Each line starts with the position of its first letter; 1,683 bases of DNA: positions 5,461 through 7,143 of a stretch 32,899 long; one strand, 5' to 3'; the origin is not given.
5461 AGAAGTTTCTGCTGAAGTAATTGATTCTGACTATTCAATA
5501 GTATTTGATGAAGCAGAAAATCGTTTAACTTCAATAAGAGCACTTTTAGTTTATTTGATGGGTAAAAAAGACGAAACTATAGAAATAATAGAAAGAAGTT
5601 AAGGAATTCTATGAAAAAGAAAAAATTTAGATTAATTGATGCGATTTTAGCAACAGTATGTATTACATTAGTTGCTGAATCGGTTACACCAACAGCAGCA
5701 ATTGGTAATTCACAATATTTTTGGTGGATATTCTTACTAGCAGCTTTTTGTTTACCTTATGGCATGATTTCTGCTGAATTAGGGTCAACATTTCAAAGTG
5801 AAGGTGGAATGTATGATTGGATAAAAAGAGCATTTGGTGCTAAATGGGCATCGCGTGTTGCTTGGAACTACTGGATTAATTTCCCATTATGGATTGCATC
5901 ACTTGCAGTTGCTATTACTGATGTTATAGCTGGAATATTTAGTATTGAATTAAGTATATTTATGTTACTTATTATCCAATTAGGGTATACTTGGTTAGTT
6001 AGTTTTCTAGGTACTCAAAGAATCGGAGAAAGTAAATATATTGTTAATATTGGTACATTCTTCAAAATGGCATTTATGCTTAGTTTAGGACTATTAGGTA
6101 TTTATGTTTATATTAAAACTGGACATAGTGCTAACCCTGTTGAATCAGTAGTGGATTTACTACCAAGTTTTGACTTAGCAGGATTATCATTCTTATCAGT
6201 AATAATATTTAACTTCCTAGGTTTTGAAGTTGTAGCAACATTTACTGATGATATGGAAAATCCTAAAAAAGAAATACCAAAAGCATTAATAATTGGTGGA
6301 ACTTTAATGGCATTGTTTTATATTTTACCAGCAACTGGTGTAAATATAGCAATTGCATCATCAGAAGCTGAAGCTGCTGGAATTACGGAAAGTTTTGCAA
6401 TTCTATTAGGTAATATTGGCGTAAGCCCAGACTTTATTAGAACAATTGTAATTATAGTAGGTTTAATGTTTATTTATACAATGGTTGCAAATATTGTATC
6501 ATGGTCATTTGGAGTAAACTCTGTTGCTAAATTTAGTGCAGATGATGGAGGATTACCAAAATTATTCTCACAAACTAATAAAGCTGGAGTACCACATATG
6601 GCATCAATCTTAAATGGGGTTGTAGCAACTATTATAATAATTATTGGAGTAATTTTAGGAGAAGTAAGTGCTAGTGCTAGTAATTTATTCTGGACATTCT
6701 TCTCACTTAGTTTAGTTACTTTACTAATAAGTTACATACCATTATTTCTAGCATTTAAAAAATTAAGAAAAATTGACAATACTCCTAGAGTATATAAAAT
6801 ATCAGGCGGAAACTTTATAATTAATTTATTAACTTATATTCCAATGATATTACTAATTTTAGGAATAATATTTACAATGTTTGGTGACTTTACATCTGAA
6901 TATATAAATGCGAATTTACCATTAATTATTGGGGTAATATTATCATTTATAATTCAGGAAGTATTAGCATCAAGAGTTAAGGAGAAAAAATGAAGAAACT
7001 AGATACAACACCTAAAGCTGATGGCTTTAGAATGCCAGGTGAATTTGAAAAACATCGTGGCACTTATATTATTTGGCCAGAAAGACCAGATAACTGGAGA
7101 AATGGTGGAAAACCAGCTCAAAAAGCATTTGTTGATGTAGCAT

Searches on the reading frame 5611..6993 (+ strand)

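Call 72: search_protein_families(library=pfam, proteins=[window:5611-6993:+], max_evalue=0.001)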
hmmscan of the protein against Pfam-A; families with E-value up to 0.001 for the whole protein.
window:5611-6993:+ (460 aa): 2 families
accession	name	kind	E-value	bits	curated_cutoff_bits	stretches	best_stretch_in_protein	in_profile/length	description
PF13520.12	AA_permease_2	-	1e-36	127.3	27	1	11-425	6-406/427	Amino acid permease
PF00324.27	AA_permease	-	1.3e-15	57.5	24.6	1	11-446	6-459/470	Amino acid permease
